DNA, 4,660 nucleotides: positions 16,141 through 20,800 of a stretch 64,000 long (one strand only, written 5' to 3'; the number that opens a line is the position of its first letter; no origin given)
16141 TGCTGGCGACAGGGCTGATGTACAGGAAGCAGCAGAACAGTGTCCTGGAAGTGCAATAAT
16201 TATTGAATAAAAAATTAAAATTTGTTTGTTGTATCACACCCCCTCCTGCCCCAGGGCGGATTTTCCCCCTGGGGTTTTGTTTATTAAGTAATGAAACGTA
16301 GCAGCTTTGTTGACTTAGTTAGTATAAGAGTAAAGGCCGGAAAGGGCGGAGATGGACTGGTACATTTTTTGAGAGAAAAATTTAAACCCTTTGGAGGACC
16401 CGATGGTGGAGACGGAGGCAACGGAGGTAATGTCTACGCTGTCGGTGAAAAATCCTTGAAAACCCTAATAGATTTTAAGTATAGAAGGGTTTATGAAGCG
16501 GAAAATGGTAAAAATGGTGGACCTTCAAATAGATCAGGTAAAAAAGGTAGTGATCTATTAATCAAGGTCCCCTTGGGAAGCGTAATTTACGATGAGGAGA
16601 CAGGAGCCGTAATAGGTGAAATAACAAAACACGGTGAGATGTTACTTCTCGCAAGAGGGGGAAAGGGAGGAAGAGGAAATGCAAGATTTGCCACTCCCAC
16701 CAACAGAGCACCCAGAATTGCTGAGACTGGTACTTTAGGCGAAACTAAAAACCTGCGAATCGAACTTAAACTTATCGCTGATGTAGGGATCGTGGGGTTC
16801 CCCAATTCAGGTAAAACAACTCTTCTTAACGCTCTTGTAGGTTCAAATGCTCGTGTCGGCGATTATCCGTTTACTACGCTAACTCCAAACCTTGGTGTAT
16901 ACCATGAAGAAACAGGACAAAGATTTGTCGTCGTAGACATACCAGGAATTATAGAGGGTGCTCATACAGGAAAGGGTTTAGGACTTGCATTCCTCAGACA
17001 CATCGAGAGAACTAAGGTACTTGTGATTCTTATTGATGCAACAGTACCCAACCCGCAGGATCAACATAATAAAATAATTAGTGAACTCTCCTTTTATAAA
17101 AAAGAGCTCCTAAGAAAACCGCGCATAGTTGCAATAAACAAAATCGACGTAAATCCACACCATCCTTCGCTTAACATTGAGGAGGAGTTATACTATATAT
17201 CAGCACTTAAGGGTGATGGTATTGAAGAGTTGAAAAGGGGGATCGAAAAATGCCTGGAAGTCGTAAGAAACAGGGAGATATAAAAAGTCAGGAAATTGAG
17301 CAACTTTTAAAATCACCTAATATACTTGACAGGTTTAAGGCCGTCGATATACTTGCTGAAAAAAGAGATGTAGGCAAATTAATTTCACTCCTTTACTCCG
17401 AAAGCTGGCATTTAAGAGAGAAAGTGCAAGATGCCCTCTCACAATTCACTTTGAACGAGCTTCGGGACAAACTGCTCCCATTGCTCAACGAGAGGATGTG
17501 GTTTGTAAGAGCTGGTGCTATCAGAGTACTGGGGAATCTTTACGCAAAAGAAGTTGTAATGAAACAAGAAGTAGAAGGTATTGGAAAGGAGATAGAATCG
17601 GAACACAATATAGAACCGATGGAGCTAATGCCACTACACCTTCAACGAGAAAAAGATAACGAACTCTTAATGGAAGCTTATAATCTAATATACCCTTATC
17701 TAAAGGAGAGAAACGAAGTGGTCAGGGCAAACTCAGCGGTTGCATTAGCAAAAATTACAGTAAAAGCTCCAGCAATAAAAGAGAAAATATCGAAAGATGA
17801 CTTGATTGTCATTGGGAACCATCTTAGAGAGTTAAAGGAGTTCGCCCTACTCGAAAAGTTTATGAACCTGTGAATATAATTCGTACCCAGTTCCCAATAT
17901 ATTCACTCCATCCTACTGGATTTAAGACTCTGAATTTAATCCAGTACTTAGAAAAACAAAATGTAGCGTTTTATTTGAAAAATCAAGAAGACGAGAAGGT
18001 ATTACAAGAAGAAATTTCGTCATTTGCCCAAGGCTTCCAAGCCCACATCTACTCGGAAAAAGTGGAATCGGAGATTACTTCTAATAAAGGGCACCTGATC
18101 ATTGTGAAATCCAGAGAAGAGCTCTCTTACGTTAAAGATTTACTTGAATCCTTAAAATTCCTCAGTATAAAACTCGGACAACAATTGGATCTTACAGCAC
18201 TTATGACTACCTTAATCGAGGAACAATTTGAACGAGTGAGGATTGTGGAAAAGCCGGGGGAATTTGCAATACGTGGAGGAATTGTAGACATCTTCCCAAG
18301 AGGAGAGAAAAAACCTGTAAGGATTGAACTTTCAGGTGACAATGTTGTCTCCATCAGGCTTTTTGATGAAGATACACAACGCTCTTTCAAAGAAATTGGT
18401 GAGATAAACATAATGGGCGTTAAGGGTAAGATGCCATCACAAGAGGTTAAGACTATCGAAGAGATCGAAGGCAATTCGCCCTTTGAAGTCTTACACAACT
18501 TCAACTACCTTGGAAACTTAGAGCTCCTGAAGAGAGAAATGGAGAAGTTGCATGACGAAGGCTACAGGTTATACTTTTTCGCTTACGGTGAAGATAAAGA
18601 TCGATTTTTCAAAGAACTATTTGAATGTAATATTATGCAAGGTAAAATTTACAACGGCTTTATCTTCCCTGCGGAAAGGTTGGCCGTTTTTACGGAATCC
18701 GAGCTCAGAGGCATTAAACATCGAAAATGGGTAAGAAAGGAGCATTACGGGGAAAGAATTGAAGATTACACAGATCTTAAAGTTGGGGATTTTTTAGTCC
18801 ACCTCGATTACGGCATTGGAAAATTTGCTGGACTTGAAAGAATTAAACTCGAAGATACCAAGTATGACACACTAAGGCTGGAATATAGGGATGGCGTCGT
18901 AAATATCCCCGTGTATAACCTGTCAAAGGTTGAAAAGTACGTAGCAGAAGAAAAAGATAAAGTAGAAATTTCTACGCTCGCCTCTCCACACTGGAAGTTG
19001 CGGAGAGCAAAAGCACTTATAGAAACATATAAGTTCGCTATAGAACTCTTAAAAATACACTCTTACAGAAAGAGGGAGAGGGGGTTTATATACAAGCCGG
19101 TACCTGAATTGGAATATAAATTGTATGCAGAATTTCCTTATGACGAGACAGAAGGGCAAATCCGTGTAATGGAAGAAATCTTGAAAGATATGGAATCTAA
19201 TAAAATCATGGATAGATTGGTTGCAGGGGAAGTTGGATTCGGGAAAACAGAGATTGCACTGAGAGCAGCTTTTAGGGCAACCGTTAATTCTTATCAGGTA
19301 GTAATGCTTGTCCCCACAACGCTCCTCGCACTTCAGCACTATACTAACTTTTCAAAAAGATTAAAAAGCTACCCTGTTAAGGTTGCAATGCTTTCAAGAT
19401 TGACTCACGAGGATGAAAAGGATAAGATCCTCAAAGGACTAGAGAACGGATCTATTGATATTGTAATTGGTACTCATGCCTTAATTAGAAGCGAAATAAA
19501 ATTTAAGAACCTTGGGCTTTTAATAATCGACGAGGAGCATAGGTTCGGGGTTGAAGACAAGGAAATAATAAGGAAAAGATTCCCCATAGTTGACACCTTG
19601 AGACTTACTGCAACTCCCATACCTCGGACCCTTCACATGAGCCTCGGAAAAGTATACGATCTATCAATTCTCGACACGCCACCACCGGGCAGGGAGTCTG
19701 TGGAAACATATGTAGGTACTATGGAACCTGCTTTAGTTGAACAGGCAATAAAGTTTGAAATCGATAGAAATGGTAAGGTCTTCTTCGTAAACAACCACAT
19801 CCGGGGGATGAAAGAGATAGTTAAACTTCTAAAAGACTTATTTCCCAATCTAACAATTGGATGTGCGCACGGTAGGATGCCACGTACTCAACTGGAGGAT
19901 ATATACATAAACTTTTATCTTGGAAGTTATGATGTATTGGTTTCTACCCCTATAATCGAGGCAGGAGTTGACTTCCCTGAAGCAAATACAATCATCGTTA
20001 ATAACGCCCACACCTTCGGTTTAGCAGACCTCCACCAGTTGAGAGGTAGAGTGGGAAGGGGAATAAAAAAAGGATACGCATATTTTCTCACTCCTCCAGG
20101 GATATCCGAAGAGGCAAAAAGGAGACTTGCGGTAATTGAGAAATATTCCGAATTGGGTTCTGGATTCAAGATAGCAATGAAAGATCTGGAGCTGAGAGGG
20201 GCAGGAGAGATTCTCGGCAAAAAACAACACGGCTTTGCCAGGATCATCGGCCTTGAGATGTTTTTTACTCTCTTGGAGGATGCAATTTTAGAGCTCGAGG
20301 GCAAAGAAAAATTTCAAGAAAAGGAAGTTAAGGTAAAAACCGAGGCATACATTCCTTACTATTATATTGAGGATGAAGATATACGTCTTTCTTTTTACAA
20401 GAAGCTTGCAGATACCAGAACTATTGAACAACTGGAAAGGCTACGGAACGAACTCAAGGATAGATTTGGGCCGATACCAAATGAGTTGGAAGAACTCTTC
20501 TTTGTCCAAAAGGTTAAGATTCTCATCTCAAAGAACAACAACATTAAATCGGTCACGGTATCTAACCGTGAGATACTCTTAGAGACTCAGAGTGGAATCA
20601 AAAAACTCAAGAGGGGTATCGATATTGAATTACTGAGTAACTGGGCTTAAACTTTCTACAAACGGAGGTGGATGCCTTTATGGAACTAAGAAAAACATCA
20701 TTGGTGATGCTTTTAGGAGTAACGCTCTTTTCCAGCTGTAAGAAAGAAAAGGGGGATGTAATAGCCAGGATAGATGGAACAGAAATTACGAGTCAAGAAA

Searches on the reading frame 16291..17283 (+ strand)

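Call 68: search_protein_families(library=pfam, proteins=[window:16291-17283:+], max_evalue=0.000001)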
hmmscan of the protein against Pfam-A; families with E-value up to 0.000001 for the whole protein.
window:16291-17283:+ (330 aa): 3 families
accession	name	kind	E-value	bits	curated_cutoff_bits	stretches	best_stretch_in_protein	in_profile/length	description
PF01018.28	GTP1_OBG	-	1.1e-58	197.7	27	1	7-161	1-155/155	GTP1/OBG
PF01926.29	MMR_HSR1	-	1.1e-27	96.8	21.9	1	164-284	1-113/113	50S ribosome-binding GTPase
PF02421.24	FeoB_N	-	3.2e-13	49.9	27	1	165-287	3-117/156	Ferrous iron transport protein B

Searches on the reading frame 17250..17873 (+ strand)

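Call 68: search_protein_families(library=pfam, proteins=[window:17250-17873:+], max_evalue=0.000001)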
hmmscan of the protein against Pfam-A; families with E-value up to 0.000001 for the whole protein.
window:17250-17873:+ (207 aa): 1 family
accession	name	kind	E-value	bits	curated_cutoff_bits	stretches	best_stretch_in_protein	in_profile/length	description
PF13646.12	HEAT_2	-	1.2e-09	38.8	27.7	0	17-94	6-87/88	HEAT repeats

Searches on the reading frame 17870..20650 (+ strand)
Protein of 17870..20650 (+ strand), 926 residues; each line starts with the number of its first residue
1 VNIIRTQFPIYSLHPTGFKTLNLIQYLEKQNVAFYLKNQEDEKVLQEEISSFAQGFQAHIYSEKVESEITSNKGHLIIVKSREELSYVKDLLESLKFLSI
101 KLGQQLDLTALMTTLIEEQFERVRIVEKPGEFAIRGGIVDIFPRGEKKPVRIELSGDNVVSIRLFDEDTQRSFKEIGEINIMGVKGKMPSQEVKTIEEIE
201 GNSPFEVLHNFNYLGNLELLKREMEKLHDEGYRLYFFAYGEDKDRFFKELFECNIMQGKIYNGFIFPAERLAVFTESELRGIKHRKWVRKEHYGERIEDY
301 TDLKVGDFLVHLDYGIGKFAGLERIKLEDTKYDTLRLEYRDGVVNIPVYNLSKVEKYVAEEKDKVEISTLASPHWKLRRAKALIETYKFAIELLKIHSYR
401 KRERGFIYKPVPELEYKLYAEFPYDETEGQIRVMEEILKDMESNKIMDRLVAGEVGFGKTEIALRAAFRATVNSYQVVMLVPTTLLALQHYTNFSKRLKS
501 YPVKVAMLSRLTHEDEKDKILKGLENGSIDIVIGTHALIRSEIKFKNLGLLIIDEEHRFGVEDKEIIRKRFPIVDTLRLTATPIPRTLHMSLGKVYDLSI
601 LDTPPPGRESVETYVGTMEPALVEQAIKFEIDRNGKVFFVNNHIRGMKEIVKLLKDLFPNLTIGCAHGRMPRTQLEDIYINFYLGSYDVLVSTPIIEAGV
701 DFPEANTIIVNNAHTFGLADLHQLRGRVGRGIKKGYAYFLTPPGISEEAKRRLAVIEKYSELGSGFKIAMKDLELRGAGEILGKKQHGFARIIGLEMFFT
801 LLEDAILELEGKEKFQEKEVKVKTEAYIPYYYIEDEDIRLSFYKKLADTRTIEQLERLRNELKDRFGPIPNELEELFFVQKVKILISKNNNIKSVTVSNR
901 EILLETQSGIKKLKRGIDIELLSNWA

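Call 49: search_protein_families(library=pfam, proteins=[window:17870-20650:+], max_evalue=0.00001)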
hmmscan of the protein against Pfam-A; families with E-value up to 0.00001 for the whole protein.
window:17870-20650:+ (926 aa): 6 families
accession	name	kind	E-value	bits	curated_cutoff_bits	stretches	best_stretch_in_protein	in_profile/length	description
PF00270.35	DEAD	-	4.6e-25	88.7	26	1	428-588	2-164/167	DEAD/DEAH box helicase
PF17757.6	UvrB_inter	-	2.4e-23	82.5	22.9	1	98-182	1-86/91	UvrB interaction domain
PF03461.20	TRCF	-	3.2e-20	72.7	25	1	823-907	2-85/95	TRCF domain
PF00271.37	Helicase_C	-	6.7e-20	71.8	23.5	1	627-730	10-108/110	Helicase conserved C-terminal domain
PF04851.21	ResIII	-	3.7e-14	53.4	22.5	1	428-583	6-162/164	Type III restriction enzyme, res subunit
PF02559.22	CarD_TRCF_RID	-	7.2e-12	45.7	23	1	303-358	1-57/57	CarD-like/TRCF RID domain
